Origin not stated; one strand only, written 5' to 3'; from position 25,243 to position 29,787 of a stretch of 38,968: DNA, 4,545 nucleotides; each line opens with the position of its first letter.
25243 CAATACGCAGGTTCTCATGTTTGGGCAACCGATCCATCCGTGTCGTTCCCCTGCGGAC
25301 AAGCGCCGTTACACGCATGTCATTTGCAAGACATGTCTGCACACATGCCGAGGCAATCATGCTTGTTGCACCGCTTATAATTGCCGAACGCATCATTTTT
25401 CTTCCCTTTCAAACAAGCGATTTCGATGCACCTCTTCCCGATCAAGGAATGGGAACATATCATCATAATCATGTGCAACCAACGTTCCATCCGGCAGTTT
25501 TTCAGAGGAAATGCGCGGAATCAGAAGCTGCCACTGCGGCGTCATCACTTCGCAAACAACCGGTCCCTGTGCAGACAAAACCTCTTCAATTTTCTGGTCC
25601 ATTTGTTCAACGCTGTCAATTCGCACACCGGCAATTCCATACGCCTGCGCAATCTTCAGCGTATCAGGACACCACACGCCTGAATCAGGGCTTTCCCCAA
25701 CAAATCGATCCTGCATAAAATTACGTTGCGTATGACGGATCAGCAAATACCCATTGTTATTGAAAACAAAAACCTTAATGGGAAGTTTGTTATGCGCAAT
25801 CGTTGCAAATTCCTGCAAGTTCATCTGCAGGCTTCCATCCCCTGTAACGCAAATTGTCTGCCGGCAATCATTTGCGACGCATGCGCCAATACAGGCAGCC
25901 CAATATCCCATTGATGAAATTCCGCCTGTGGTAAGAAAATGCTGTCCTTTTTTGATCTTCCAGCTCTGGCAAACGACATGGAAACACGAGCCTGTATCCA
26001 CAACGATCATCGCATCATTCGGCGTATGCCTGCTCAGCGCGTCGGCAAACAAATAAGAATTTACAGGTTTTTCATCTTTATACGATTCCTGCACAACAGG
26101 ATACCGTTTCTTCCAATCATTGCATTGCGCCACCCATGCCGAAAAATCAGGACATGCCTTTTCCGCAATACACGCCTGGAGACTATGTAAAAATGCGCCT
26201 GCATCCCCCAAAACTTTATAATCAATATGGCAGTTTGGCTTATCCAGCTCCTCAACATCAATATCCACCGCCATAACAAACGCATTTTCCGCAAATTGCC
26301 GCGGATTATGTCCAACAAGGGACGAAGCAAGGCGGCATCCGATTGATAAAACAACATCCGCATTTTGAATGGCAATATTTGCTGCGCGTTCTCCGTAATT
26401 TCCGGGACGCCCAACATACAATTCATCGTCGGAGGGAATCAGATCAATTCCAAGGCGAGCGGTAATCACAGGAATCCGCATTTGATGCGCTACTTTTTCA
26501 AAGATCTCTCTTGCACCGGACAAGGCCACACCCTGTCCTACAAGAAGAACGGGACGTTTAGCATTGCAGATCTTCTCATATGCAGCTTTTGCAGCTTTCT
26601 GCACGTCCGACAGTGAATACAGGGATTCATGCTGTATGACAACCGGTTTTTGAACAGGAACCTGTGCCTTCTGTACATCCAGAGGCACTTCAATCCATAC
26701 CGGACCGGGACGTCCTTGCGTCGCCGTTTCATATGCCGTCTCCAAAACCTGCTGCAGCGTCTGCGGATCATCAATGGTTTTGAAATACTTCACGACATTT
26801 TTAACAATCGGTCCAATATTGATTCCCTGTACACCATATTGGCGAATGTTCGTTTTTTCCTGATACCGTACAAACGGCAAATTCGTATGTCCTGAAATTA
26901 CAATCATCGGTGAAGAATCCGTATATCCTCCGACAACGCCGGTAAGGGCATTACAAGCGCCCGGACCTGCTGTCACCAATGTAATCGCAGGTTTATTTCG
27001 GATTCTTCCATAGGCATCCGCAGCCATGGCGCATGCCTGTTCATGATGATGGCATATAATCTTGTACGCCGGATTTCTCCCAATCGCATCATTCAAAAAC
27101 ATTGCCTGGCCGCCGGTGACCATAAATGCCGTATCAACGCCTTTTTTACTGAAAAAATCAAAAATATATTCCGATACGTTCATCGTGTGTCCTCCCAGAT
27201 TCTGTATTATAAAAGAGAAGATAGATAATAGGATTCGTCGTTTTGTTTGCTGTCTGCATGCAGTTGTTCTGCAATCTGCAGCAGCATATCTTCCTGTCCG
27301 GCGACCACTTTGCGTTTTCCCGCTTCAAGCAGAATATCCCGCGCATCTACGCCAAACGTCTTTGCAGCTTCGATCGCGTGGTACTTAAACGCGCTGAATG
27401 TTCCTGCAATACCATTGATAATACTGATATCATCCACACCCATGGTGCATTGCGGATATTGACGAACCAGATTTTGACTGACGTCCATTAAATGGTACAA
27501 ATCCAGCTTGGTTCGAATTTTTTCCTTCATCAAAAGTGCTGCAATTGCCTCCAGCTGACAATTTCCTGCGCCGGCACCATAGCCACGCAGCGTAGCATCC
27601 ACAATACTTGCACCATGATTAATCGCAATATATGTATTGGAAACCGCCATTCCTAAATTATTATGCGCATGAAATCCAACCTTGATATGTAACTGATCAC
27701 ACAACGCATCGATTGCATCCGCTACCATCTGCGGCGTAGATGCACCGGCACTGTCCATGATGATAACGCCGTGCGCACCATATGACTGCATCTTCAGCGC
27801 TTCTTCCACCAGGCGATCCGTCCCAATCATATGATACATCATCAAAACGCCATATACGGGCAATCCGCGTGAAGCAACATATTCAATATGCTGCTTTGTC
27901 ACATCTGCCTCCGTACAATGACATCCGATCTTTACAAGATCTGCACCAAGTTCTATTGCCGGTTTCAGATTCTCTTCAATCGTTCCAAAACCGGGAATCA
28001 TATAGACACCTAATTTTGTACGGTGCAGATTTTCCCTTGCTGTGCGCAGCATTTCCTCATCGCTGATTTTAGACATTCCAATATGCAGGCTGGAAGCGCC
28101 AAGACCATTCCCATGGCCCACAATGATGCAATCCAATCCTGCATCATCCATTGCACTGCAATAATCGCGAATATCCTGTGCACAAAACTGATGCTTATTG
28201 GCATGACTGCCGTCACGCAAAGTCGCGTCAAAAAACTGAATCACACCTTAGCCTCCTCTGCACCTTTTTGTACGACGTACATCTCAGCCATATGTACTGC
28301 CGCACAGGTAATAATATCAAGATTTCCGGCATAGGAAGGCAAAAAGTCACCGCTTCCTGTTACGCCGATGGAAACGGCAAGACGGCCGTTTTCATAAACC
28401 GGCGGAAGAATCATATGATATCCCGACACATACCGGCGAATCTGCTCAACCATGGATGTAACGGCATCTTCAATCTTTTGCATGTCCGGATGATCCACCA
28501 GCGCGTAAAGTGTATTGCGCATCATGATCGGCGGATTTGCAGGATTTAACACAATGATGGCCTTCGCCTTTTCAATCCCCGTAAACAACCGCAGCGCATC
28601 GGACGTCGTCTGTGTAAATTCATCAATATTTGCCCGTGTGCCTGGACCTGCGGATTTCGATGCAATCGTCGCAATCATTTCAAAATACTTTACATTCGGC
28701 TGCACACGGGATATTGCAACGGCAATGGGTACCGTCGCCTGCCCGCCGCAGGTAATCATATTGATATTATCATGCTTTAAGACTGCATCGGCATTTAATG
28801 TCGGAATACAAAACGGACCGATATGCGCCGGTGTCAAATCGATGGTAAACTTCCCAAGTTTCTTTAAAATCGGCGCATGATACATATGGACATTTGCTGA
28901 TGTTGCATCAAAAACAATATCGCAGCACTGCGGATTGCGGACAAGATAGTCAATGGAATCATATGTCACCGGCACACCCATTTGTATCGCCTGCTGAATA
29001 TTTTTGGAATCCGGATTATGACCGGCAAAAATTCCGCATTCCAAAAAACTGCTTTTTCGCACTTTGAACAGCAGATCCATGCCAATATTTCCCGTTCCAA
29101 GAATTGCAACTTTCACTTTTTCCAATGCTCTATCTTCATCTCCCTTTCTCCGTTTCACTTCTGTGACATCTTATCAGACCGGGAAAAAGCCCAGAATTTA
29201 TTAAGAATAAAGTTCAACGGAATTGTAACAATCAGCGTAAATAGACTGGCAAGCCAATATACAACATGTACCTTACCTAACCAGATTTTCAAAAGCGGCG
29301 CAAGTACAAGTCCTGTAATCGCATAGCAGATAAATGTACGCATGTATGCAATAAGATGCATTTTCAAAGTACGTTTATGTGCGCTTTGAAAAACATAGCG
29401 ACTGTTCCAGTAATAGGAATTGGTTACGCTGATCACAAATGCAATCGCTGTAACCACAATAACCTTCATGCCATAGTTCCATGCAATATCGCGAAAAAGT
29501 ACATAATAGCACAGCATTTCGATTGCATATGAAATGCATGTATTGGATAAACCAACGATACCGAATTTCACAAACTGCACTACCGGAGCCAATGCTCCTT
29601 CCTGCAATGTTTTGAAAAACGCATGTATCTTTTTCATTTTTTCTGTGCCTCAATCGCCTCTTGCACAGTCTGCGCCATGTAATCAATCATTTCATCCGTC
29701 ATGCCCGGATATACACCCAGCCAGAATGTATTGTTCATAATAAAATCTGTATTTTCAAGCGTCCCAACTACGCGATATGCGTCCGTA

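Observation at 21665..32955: Ten-gene translationally coupled operon: CDP-3,6-dideoxyhexose core + ThDP carboligase + DmpFG pair + Gtr-type export, a candidate pathway for a C-branched sugar cell-envelope decoration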

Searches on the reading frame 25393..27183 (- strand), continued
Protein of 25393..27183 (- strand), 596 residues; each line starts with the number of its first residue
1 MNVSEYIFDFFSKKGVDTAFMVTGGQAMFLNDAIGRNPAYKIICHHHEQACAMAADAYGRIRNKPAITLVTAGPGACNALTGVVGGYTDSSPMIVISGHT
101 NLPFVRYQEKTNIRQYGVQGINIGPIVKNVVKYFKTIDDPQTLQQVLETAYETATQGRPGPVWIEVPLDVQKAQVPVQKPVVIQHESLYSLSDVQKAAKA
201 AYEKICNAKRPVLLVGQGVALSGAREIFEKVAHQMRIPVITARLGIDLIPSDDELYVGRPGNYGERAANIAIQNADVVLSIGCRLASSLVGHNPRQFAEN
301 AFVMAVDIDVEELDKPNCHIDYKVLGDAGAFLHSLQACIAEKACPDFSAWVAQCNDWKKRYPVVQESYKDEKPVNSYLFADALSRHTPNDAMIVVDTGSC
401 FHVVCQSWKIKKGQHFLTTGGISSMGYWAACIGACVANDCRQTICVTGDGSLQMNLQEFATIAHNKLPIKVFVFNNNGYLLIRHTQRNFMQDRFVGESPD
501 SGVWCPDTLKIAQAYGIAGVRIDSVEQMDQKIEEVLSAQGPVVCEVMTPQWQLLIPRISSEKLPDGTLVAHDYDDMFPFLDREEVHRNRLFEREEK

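Call 32: search_protein_families(library=pfam, proteins=[L005:5-2098:+, L005:2139-4340:+, L005:13750-15684:-, L016:664-2436:+, L016:15101-17254:+, L076:4291-6327:+, L006:2217-3950:+, L006:6014-8035:+, L008:2999-4771:+, L008:15341-17287:+], max_evalue=0.01)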
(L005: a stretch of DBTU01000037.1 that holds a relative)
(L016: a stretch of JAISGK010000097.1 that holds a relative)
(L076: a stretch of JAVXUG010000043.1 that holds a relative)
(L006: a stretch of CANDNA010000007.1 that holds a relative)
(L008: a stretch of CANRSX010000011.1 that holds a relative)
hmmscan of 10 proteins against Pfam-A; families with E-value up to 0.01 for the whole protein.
L005:5-2098:+ (697 aa): 0 families

L005:2139-4340:+ (733 aa): 0 families

L005:13750-15684:- (644 aa): 0 families

L016:664-2436:+ (590 aa): 0 families

L016:15101-17254:+ (717 aa): 0 families

L076:4291-6327:+ (678 aa): 0 families

L006:2217-3950:+ (577 aa): 0 families

L006:6014-8035:+ (673 aa): 1 family
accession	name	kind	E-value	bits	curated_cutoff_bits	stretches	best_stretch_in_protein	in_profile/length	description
PF11992.13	TgpA_N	-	0.0071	15.8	30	0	428-572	7-108/333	TgpA N-terminal domain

L008:2999-4771:+ (590 aa): 0 families

L008:15341-17287:+ (648 aa): 0 families

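Call 45: list_cluster_members(proteins=[P0001, P0121, P0002, P0010])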
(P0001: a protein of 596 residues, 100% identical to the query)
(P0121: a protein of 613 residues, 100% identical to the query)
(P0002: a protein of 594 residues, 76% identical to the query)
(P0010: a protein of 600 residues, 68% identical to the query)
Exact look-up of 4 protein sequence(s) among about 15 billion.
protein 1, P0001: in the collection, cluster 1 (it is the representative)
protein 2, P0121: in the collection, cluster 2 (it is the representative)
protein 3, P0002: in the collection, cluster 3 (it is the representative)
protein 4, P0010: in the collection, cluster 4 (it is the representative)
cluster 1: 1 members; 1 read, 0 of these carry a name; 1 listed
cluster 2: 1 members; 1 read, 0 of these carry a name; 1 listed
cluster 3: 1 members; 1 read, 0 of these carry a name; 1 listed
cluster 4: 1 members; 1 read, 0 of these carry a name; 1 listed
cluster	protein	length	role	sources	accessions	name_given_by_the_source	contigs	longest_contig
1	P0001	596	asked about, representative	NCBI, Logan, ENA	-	-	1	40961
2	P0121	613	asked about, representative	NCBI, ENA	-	-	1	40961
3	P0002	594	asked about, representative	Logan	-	-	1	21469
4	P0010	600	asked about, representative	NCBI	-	-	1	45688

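Call 71: find_encoding_contigs(protein=P0002, flank=10000, max_places=2)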
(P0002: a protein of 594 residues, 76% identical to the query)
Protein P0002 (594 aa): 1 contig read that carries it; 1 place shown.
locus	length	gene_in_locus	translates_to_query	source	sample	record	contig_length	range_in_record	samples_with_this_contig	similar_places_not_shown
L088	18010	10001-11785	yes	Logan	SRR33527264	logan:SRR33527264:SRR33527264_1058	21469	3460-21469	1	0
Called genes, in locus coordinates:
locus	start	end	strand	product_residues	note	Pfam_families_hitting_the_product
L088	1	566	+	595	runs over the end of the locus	-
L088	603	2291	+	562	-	PF02878:PGM_PMM_I, PF02879:PGM_PMM_II, PF02880:PGM_PMM_III, PF00408:PGM_PMM_IV (weak)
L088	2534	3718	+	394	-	PF13884:Peptidase_S74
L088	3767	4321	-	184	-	-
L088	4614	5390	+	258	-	PF00483:NTP_transferase, PF12804:NTP_transf_3 (weak)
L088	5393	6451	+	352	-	PF01073:3Beta_HSD, PF01370:Epimerase, PF02719:Polysacc_synt_2, PF04321:RmlD_sub_bind (weak), PF16363:GDP_Man_Dehyd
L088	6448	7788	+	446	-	PF01041:DegT_DnrJ_EryC1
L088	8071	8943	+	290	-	PF01118:Semialdhyde_dh (weak), PF09290:AcetDehyd-dimer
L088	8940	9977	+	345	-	PF00682:HMGL-like, PF07836:DmpG_comm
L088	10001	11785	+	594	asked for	PF02776:TPP_enzyme_N, PF00205:TPP_enzyme_M, PF02775:TPP_enzyme_C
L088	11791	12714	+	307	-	PF01370:Epimerase, PF16363:GDP_Man_Dehyd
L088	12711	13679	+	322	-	PF00535:Glycos_transf_2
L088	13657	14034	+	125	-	PF00892:EamA (weak)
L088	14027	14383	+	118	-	PF03151:TPT (weak)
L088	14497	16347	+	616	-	PF05045:RgpF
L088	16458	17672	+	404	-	PF06782:UPF0236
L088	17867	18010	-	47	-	?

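Call 72: find_encoding_contigs(protein=P0010, flank=10000, max_places=2)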
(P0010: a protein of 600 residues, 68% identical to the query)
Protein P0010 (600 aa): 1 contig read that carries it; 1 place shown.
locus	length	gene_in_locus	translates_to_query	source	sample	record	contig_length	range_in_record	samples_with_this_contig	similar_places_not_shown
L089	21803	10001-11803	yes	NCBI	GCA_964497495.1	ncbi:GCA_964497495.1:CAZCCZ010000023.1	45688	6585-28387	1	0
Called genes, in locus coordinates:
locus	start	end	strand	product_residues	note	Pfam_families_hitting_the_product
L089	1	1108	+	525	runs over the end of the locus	-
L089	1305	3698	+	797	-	-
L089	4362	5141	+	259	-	PF00483:NTP_transferase, PF12804:NTP_transf_3 (weak)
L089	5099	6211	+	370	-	PF04321:RmlD_sub_bind (weak), PF01073:3Beta_HSD, PF01370:Epimerase, PF02719:Polysacc_synt_2, PF16363:GDP_Man_Dehyd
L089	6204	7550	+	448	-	PF01041:DegT_DnrJ_EryC1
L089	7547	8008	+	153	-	PF04138:GtrA_DPMS_TM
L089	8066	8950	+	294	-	PF01118:Semialdhyde_dh, PF09290:AcetDehyd-dimer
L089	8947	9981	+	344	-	PF00682:HMGL-like, PF07836:DmpG_comm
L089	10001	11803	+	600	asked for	PF02776:TPP_enzyme_N, PF00205:TPP_enzyme_M, PF02775:TPP_enzyme_C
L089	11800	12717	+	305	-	PF01370:Epimerase, PF16363:GDP_Man_Dehyd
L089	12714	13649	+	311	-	PF00535:Glycos_transf_2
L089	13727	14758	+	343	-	PF04055:Radical_SAM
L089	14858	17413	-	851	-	PF09586:YfhO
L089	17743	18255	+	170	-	-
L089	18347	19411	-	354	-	PF00356:LacI, PF00532:Peripla_BP_1, PF13377:Peripla_BP_3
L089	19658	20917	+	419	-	PF01547:SBP_bac_1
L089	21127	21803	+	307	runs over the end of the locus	PF00528:BPD_transp_1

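Call 76: find_homologous_proteins(query=A3, max_evalue=1e-50)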
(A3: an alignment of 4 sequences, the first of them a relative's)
Query A3 (4 sequences) (588 aa, profile of the alignment): 7967 proteins with E <= 1e-50 among 8000 candidates; the best 120 are listed.
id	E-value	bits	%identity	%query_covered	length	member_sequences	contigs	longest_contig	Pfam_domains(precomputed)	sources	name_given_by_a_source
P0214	0.0e+0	1163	70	100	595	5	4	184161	PF02775.27,PF02776.24,PF00205.29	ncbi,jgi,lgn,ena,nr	ncbi:MAG TPA: thiamine pyrophosphate-binding protein [Patescibacteria group bacterium]|nr:thiamine p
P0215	0.0e+0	1163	100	100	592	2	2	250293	PF02775.27,PF02776.24,PF00205.29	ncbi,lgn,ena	-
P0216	0.0e+0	1134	56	100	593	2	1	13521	PF02775.27,PF02776.24,PF00205.29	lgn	-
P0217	0.0e+0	1129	51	100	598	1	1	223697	PF02775.27,PF02776.24,PF00205.29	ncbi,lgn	-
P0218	0.0e+0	1105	51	100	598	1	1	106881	PF02775.27,PF02776.24,PF00205.29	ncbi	-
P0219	0.0e+0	1097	51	100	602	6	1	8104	PF02775.27,PF02776.24,PF00205.29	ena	-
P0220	0.0e+0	1097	83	100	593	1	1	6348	PF02775.27,PF02776.24,PF00205.29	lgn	-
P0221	0.0e+0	1097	51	100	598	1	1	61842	PF02775.27,PF02776.24,PF00205.29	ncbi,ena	-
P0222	0.0e+0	1092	52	100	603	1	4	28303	PF02775.27,PF02776.24,PF00205.29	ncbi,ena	-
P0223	0.0e+0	1091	51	100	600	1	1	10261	PF02775.27,PF02776.24,PF00205.29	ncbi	-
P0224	0.0e+0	1088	51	100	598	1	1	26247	PF02775.27,PF02776.24,PF00205.29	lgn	-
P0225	0.0e+0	1088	52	100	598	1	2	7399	PF02775.27,PF02776.24,PF00205.29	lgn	-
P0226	0.0e+0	1087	52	100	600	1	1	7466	PF02775.27,PF02776.24,PF00205.29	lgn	-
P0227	0.0e+0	1085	51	100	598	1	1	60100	PF02775.27,PF02776.24,PF00205.29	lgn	-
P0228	0.0e+0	1085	81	100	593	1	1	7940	PF02775.27,PF02776.24,PF00205.29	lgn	-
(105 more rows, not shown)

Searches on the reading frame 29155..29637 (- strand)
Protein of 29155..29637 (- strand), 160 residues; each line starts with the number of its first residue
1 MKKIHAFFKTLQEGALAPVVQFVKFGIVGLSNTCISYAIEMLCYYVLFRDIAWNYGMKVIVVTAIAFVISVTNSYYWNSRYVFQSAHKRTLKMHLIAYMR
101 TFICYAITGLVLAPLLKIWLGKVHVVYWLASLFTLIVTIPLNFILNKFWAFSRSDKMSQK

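Call 5: search_protein_families(library=pfam, proteins=[window:29155-29637:-], max_evalue=0.001)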
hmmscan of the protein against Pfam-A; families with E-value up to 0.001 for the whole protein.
window:29155-29637:- (160 aa): 1 family
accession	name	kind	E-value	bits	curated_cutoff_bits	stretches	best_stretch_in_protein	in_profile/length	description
PF04138.20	GtrA_DPMS_TM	-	9.7e-19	68.1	26.1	1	24-151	1-117/117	GtrA/DPMS, transmembrane domain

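Call 6: search_protein_families(library=ncbifam, proteins=[window:29155-29637:-], max_evalue=0.001)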
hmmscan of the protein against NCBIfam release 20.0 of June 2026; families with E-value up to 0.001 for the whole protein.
window:29155-29637:- (160 aa): 0 families
